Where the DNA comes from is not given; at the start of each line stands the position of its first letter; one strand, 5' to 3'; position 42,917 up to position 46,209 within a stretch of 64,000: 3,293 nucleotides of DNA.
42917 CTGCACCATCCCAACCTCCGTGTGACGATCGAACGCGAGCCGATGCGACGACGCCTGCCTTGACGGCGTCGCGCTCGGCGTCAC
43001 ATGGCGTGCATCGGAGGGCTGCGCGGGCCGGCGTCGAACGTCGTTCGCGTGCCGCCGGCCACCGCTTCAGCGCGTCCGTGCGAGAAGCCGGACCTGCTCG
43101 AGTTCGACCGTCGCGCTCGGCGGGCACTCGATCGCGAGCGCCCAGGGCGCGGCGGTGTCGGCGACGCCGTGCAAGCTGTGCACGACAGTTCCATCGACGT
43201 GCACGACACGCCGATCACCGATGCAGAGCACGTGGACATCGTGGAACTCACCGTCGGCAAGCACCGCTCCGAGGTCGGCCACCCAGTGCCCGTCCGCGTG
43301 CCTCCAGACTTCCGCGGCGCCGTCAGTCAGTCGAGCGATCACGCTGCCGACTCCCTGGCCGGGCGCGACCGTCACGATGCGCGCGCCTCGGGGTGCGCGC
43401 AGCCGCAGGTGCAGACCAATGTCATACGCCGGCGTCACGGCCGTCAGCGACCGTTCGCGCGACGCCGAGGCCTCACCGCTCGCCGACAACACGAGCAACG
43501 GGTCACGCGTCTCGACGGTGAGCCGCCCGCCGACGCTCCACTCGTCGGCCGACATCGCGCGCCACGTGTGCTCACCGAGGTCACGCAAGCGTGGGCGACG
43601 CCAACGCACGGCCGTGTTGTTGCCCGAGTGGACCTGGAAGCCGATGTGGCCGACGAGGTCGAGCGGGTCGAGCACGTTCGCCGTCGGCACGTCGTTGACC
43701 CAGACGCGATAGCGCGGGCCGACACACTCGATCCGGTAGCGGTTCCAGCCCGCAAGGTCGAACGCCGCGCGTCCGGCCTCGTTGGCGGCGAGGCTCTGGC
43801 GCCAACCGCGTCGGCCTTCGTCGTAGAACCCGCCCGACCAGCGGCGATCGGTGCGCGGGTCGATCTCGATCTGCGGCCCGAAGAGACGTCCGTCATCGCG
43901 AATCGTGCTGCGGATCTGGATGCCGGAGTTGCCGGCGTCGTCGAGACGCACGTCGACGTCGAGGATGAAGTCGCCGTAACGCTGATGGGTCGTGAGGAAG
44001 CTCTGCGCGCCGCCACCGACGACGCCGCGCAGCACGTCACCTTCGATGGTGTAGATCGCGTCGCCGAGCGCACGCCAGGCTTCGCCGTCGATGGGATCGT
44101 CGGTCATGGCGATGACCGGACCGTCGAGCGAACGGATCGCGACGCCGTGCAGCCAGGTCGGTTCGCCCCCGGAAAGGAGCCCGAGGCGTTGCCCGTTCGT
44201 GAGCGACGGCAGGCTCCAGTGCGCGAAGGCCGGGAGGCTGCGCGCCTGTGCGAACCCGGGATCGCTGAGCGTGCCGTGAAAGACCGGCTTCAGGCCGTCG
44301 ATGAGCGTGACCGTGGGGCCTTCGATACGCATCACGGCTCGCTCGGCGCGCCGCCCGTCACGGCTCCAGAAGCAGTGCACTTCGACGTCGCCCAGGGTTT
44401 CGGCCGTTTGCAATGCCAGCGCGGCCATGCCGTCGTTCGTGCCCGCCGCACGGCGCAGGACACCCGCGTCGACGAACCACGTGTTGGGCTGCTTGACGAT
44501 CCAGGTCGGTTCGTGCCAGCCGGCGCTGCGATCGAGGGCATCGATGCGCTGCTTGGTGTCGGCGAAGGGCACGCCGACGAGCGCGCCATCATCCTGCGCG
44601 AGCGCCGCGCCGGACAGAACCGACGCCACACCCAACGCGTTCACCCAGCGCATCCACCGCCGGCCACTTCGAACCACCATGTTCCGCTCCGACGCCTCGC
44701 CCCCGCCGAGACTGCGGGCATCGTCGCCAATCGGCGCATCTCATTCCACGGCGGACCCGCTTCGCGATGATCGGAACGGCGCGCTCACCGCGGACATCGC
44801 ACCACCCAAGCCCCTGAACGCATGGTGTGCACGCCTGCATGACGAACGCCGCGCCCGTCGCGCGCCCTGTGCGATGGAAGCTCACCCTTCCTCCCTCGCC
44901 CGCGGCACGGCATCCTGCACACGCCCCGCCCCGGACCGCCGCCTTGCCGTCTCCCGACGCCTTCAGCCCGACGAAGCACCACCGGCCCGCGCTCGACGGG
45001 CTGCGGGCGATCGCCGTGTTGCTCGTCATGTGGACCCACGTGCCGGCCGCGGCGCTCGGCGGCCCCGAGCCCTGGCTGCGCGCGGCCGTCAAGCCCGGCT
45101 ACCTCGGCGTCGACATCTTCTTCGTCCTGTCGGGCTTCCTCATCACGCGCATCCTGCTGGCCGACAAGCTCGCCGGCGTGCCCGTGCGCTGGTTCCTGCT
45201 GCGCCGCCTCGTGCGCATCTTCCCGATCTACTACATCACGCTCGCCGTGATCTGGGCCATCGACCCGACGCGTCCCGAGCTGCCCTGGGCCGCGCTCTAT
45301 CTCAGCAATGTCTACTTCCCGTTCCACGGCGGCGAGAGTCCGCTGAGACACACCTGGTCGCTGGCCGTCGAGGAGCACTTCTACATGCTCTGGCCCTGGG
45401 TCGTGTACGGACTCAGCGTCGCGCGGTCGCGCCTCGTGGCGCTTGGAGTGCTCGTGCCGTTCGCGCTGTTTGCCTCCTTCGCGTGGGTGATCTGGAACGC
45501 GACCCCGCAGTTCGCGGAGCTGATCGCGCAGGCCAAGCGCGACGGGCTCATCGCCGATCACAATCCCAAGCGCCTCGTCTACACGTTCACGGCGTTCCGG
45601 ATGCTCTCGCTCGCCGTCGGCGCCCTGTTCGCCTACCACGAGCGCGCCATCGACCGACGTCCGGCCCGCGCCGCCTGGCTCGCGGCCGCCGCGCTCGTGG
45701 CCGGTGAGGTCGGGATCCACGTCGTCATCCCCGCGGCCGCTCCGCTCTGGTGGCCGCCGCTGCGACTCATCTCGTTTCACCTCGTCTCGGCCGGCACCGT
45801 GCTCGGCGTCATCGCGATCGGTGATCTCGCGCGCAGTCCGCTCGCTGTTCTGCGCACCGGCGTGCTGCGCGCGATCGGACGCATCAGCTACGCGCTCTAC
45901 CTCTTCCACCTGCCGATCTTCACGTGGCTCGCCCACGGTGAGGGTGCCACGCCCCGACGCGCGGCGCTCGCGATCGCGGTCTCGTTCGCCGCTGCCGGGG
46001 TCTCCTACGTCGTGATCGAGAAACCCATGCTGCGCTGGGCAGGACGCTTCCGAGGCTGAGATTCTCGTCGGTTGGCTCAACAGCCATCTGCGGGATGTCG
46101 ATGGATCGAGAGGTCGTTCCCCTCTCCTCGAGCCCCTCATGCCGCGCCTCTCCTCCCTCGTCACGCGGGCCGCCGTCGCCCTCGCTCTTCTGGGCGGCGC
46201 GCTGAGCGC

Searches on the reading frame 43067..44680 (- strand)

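Call 48: search_protein_families(library=pfam, proteins=[window:43067-44680:-], max_evalue=0.001)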
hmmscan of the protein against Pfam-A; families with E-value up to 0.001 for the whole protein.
window:43067-44680:- (537 aa): 1 family
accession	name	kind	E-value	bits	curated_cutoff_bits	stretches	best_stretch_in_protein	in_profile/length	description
PF06439.18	3keto-disac_hyd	-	5.8e-33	114.9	26.8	1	200-365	12-186/187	3-keto-disaccharide hydrolase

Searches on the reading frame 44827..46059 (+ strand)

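Call 48: search_protein_families(library=pfam, proteins=[window:44827-46059:+], max_evalue=0.001)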
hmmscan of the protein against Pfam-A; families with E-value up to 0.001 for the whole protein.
window:44827-46059:+ (410 aa): 1 family
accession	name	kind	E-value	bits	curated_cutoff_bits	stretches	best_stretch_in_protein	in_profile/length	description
PF01757.29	Acyl_transf_3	-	3.3e-30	105.7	31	1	54-395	2-323/326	Acyltransferase domain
